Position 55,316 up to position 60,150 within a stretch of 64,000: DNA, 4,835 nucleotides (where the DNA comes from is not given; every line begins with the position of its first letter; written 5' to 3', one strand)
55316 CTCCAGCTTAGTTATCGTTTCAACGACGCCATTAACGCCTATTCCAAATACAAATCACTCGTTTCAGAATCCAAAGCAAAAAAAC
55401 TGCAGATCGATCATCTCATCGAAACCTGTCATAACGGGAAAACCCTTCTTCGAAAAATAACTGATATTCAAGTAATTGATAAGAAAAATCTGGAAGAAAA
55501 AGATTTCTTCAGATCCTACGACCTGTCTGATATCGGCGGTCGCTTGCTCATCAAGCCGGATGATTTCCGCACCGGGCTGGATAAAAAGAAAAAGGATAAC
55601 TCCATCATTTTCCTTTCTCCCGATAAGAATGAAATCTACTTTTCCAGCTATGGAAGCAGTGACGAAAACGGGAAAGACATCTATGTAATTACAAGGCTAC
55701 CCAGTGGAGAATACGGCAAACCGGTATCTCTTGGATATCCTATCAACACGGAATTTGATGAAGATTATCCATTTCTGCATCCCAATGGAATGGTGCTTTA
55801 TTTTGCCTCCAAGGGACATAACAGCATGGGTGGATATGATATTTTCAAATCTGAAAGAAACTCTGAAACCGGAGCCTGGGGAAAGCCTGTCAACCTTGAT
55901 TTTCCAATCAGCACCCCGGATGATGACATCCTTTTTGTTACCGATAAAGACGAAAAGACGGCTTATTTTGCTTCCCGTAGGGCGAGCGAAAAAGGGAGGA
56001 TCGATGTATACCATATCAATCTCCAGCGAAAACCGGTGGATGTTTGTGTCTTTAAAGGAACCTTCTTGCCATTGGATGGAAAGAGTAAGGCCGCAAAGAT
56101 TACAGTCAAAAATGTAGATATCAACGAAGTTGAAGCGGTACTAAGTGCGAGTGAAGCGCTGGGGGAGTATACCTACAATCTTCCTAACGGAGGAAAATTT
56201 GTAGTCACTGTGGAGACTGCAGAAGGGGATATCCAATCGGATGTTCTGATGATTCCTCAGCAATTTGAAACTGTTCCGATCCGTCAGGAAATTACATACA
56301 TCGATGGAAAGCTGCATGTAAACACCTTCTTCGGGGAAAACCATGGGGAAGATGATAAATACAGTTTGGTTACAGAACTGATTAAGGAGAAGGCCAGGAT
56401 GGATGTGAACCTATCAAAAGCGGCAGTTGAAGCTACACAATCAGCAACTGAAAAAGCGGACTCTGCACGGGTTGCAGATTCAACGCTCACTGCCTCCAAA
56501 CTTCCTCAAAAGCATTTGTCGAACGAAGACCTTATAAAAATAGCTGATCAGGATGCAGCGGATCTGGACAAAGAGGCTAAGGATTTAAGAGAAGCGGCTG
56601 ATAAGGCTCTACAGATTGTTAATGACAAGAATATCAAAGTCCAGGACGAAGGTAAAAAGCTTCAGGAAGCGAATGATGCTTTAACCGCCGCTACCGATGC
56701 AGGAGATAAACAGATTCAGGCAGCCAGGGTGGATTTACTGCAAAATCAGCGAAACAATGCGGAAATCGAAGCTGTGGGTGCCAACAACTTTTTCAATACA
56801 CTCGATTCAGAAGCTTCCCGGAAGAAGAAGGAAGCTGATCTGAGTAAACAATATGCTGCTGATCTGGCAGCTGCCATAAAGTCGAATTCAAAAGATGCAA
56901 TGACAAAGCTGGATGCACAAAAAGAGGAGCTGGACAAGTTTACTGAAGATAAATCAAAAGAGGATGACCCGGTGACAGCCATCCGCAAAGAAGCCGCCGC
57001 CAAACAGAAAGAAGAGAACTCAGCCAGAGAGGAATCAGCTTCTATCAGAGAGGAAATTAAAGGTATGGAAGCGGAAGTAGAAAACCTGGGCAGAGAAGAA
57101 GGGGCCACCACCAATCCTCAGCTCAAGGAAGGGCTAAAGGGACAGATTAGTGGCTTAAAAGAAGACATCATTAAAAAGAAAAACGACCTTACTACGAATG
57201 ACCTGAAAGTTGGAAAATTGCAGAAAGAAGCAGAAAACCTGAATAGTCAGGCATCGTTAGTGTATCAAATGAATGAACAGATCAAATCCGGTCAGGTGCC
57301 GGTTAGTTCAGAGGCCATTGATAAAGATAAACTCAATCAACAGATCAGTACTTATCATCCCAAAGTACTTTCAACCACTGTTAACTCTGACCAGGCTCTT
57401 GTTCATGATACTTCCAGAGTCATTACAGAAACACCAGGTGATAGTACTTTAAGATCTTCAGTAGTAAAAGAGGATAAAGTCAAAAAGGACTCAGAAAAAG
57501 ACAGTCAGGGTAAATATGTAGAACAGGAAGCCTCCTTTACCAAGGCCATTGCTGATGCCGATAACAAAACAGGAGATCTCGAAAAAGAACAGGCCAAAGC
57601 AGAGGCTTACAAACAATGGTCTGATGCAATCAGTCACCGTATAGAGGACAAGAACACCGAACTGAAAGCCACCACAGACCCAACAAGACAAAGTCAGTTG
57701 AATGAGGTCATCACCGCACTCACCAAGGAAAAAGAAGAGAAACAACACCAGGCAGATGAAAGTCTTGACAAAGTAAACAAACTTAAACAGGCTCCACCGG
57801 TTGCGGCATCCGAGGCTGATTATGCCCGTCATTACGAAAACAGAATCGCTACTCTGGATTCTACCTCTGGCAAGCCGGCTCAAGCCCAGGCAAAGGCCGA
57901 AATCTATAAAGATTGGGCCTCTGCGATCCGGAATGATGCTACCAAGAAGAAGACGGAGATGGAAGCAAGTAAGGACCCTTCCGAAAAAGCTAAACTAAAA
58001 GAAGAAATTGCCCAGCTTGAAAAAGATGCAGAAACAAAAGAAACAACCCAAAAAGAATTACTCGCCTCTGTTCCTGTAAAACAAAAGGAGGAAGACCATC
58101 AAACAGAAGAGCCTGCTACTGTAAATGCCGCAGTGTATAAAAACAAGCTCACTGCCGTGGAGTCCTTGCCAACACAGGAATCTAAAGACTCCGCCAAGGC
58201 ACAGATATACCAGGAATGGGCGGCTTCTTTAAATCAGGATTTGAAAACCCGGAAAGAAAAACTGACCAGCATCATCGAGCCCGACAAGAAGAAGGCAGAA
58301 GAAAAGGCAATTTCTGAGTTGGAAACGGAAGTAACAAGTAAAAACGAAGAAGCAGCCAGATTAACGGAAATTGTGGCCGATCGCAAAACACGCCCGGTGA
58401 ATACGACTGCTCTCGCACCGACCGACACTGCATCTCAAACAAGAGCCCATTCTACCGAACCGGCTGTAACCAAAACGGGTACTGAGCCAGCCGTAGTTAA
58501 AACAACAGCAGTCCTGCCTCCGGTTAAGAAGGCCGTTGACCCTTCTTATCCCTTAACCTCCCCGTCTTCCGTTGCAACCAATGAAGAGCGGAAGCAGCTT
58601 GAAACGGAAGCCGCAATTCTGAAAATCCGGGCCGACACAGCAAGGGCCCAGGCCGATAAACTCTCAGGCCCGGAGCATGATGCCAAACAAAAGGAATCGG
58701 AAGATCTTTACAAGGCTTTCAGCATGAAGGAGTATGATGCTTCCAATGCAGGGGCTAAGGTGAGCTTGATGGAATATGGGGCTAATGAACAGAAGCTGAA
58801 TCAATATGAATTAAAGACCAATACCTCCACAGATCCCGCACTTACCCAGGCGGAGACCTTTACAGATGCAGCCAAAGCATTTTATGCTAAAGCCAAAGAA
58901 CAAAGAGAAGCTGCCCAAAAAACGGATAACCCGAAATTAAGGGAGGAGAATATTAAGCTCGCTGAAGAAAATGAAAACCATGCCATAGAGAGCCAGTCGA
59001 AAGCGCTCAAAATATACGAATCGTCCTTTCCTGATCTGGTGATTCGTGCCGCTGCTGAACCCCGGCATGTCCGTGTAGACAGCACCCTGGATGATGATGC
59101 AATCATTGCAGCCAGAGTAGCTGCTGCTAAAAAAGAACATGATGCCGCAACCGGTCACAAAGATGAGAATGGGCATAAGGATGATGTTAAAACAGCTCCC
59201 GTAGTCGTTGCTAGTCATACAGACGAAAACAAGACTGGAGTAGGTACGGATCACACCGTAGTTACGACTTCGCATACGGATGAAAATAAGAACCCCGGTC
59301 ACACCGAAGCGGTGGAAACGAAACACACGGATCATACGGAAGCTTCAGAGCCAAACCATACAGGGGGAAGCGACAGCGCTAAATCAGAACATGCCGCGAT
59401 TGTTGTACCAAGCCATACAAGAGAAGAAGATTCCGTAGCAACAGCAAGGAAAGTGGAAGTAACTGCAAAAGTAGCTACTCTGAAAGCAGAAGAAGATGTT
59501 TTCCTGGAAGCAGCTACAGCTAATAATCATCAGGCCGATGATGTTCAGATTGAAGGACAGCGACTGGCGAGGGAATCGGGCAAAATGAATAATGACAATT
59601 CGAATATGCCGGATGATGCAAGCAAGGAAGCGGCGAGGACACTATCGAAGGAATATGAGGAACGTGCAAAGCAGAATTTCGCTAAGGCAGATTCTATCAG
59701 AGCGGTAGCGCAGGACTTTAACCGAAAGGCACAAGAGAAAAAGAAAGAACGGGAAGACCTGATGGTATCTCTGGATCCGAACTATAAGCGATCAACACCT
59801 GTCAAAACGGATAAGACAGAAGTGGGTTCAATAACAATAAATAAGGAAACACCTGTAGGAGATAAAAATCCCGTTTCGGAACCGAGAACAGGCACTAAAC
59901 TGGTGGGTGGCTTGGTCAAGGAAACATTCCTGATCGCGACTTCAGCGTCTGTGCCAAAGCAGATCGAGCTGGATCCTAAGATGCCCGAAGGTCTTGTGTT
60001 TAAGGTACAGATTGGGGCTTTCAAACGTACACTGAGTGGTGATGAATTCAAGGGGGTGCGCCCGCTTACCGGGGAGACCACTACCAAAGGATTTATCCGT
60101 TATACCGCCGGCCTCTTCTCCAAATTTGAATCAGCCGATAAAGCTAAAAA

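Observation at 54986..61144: Giant TPR / TolB-like / triple-SPOR envelope protein with a ~1300-aa charged repetitive insert, and a short single-SPOR paralog at 6551-8551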

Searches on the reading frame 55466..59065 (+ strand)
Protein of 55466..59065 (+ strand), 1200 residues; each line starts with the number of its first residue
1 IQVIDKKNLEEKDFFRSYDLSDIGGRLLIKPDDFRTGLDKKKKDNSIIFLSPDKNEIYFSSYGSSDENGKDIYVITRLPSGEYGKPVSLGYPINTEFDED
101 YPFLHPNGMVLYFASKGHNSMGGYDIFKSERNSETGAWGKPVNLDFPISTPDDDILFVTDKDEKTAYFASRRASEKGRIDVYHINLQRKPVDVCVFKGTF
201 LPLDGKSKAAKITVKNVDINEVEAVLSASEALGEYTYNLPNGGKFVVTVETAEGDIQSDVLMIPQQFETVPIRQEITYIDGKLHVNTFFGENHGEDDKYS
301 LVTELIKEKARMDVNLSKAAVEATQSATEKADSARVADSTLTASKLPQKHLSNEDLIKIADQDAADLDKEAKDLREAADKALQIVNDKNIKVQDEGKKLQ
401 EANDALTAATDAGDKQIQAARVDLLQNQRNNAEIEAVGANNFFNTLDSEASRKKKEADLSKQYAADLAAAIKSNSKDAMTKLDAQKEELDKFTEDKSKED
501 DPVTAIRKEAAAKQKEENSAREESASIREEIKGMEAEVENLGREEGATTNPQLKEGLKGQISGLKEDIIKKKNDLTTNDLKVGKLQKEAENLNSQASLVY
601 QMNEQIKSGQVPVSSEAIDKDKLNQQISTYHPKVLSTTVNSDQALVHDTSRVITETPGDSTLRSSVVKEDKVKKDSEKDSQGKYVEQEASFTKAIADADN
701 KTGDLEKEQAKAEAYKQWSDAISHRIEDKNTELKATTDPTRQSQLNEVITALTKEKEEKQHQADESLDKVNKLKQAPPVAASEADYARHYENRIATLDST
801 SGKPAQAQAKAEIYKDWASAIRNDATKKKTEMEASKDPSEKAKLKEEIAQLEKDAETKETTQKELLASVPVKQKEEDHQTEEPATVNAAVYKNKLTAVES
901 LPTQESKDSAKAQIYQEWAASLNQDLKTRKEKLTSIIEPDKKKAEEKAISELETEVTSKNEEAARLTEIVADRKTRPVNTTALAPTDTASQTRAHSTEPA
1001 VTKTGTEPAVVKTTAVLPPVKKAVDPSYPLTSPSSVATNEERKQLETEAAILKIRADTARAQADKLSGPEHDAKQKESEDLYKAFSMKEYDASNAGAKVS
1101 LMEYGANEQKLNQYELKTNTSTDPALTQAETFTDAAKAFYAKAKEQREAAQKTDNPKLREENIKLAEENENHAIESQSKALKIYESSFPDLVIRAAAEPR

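Call 34: find_related_loci(query=A3, collection=genome_contigs, flank=6000)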
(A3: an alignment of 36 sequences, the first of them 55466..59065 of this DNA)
Query A3 (1200 aa) in genome_contigs; peptide patterns used: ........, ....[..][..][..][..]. (x = any residue, [..] = any of these).
598 stretches matched a pattern (row limit reached: there are more); 594 encode a relative of the query (tblastn E <= 1e-3); the best 80 are kept; 80 distinct loci.
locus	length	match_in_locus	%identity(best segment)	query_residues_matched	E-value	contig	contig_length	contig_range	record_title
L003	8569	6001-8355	61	1-880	0e+0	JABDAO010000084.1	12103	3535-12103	MAG: Bacteroidetes bacterium isolate BWOrgControl_Nextera59_MAG1 3300020659.a:Ga0206851_1236, whole genome shotgun seque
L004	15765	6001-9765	32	3-1193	6e-174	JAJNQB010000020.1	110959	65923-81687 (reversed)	MAG: Arcticibacter sp. isolate MAG_38 k141_21178, whole genome shotgun sequence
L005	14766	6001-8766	38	1-895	8e-168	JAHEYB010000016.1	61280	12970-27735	MAG: Bacteroidetes bacterium isolate nzgw118 NODE_557_length_61281_cov_4.967969, whole genome shotgun sequence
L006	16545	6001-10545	37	1-876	1e-165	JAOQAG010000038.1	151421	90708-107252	MAG: Bacteroidetes bacterium isolate RYN_276 scaffold_1926136, whole genome shotgun sequence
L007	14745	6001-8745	38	1-853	6e-166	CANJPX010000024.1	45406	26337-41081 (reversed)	MAG: Bacteroidetes bacterium isolate RH-23may17-678 genome assembly, contig: RH-23may17-C5593, whole genome shotgun sequ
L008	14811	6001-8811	37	3-869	2e-164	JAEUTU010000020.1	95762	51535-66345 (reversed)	MAG: Bacteroidia bacterium isolate new MAG-337 k141_3838227, whole genome shotgun sequence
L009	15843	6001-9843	37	3-1184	4e-164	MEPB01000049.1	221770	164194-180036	MAG: Bacteroidetes bacterium RIFCSPLOWO2_12_FULL_35_15 rifcsplowo2_12_scaffold_24, whole genome shotgun sequence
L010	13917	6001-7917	45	1-628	7e-154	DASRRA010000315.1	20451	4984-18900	MAG TPA_asm: Bacteroidia bacterium isolate SMAG_U4464 k141_3109720, whole genome shotgun sequence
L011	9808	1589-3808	40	1-759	1e-152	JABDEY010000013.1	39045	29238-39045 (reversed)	MAG: Bacteroidetes bacterium isolate BWMinControl_Nextera91_MAG3 3300020946.a:Ga0207067_10048, whole genome shotgun sequ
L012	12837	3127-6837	32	1-1193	1e-152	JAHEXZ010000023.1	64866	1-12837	MAG: Bacteroidetes bacterium isolate nzgw116 NODE_227_length_64867_cov_5.208831, whole genome shotgun sequence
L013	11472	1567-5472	37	1-907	1e-151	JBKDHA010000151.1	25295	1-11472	MAG: Bacteroidota bacterium isolate samp_2115_semibin_49 samp_2115_1388474, whole genome shotgun sequence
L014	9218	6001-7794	45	1-613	1e-150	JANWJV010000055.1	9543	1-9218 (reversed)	MAG: Bacteroidia bacterium isolate CRAIB_MAG76 c_000000030106, whole genome shotgun sequence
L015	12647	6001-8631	37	1-852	1e-148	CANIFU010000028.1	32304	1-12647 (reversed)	MAG: Bacteroidetes bacterium isolate RH-14apr17-211 genome assembly, contig: RH-14apr17-C3097, whole genome shotgun sequ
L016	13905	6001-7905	43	3-628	2e-144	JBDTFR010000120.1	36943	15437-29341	MAG: Bacteroidia bacterium isolate cluster2_bin.231 k127_6025461, whole genome shotgun sequence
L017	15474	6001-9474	39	1-785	4e-143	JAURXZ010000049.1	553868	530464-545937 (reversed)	MAG: Bacteroidia bacterium isolate E10_metabat.bin.7 E10_k141_387758, whole genome shotgun sequence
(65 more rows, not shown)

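Call 42: predict_structure(alignment_id=A3)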
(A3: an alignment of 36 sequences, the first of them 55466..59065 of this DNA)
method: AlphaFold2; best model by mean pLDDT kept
length: 1200 residues; sequences in the alignment: 36
mean_pLDDT: 73.8   pTM: 0.34
mean pLDDT of the five models: 73.8, 72.7, 70.1, 69.5, 69.4
residues with pLDDT >= 90: 226; 70-90: 610; 50-70: 164; < 50: 200
segments of 3 or more residues with pLDDT < 50: 22-25, 29-33, 41-45, 94-99, 149-153, 292-298, 310-349, 632-682, 776-781, 877-884, 977-1027, 1197-1200
pLDDT, mean of each block of 10 residues (from residue 1): 65 56 48 52 52 72 64 79 76 51 68 64 68 75 62 58 67 62 66 84 86 89 89 87 90 87 79 87 85 49 53 33 35 28 35 80 89 90 91 91 86 78 84 88 89 89 87 77 83 64 82 88 89 89 83 83 88 84 83 86 85 74 83 34 27 29 24 32 63 86 83 93 89 82 86 92 91 57 67 74 75 91 88 83 87 90 84 47 57 91 88 94 91 86 89 90 88 58 29 29 34 33 44 82 86 87 81 89 88 90 91 75 77 92 92 82 90 92 86 57
secondary structure, 60 per line:
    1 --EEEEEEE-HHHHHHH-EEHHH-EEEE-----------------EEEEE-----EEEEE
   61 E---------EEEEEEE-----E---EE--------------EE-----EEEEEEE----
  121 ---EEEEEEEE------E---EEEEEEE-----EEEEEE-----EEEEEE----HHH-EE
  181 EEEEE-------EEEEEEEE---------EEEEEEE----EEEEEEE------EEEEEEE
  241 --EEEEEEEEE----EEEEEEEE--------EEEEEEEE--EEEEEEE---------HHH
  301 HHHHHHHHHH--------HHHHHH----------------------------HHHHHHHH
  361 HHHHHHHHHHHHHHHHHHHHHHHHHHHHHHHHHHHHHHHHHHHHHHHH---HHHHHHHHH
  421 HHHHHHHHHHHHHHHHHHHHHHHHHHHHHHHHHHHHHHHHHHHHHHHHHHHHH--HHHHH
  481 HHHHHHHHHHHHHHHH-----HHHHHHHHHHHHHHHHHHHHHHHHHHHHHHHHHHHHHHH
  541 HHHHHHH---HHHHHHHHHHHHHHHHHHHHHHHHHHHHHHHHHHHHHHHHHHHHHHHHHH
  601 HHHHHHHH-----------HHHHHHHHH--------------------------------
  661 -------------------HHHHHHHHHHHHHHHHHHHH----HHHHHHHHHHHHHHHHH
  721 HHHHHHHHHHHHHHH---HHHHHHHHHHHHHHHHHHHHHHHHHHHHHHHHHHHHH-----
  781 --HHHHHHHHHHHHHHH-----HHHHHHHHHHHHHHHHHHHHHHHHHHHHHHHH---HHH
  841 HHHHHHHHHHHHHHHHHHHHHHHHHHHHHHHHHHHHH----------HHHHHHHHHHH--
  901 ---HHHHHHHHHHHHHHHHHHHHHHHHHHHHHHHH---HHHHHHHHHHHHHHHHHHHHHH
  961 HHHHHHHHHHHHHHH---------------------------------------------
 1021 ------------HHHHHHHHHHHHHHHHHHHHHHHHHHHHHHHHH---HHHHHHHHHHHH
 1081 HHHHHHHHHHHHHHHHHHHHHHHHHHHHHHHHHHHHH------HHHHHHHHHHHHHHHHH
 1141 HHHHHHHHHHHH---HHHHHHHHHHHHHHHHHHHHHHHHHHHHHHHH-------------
elements in order (helices of 4 or more, strands of 3 or more residues): E3-9 H11-17 E25-28 E46-50 E56-61 E71-77 E110-116 E124-131 E142-148 E154-159 E165-170 E179-185 E193-200 E210-216 E221-227 E234-240 E243-251 E256-263 E272-279 E282-288 H298-310 H319-324 H353-408 H412-473 H476-496 H502-547 H551-608 H620-628 H680-699 H704-735 H739-775 H783-797 H803-834 H838-877 H888-898 H904-935 H939-975 H1033-1065 H1069-1117 H1124-1152 H1156-1187

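Call 50: fold_search(model_id=the predicted structure, library=pdb)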
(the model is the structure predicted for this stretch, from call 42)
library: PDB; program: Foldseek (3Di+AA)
matches with E <= 10: 352; with E <= 0.001: 3
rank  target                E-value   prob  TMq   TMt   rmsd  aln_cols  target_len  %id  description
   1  8cq2_A                2.8e-04  0.69  0.07  0.04  43.2       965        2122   10  Photorhabdus luminescens TcdA1 prepore-to-pore intermediate, C16S, C20S, C870S, T1279C mutant (released 2024-03-13)
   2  8cq0_A                3.4e-04  0.69  0.07  0.04  42.4       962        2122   10  Photorhabdus luminescens TcdA1 prepore-to-pore intermediate, K567W K2008W mutant (released 2024-03-13)
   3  8cpz_A                7.3e-04  0.84  0.09  0.06  41.0       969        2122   11  Photorhabdus luminescens TcdA1 prepore-to-pore intermediate, K1179W mutant (released 2024-03-13)
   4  7k58_C                1.3e-03  0.41  0.07  0.03  55.9      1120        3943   10  Structure of outer-arm dyneins bound to microtubule with microtubule binding state 1(MTBS-1) (released 2021-09-29)
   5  6vbu_2                2.6e-03  0.66  0.07  0.11  23.5       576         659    9  Structure of the bovine BBSome complex (released 2020-01-29)
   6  5lki_A                5.4e-03  0.57  0.07  0.06  52.2       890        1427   10  Cryo-EM structure of the Tc toxin TcdA1 in its pore state (released 2016-08-31)
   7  6bfi_B                8.1e-03  0.63  0.10  0.13  30.8       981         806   12  Vinculin homolog in a sponge (phylum Porifera) reveals vertebrate-like cell adhesions involved in early multicellular  (released 2018-06-13)
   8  7k5b_C                1.2e-02  0.20  0.07  0.03  55.9      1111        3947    9  Structure of outer-arm dynein bound to microtubule doublet in microtubule binding state 2 (MTBS-2) (released 2021-09-29)
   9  9y6s_7K               1.3e-02  0.28  0.08  0.07  63.9      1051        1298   12  96-nm repeat of the Leishmania tarentolae doublet microtubule (released 2025-12-17)
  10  9ye4_A                1.7e-02  0.97  0.08  0.22   8.6       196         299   11  Crystal structure of the human DCAF1 WDR domain in complex with OICR-41110 (released 2025-11-12)
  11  9c4k_B                1.7e-02  0.25  0.08  0.08  48.1      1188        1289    9  Yersinia entomophaga holotoxin complex in prepore conformation (released 2025-12-31)
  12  4gqz_A                1.7e-02  1.00  0.06  0.40  10.3       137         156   14  Crystal Structure of S.CueP (released 2013-08-14)
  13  6fwv_B                2.9e-02  0.94  0.07  0.15  23.4       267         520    8  The Bacillus anthracis TIE protein (released 2018-08-08)
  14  6zbl_A                2.9e-02  0.25  0.07  0.11  39.8       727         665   10  Plasmodium falciparum merozoite surface protein 1 dimer, conformation 2 (released 2021-05-19)
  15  4gqz_B                4.3e-02  1.00  0.07  0.40   9.5       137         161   12  Crystal Structure of S.CueP (released 2013-08-14)
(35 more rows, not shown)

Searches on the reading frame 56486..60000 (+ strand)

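Call 5: search_protein_families(library=pfam, proteins=[window:56486-60000:+], max_evalue=10)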
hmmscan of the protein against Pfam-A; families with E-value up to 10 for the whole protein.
window:56486-60000:+ (1171 aa): 1 family
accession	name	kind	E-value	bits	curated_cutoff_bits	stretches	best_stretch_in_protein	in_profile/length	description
PF07862.16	Nif11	-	1.2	10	23.8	1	795-828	5-38/48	Nif11 domain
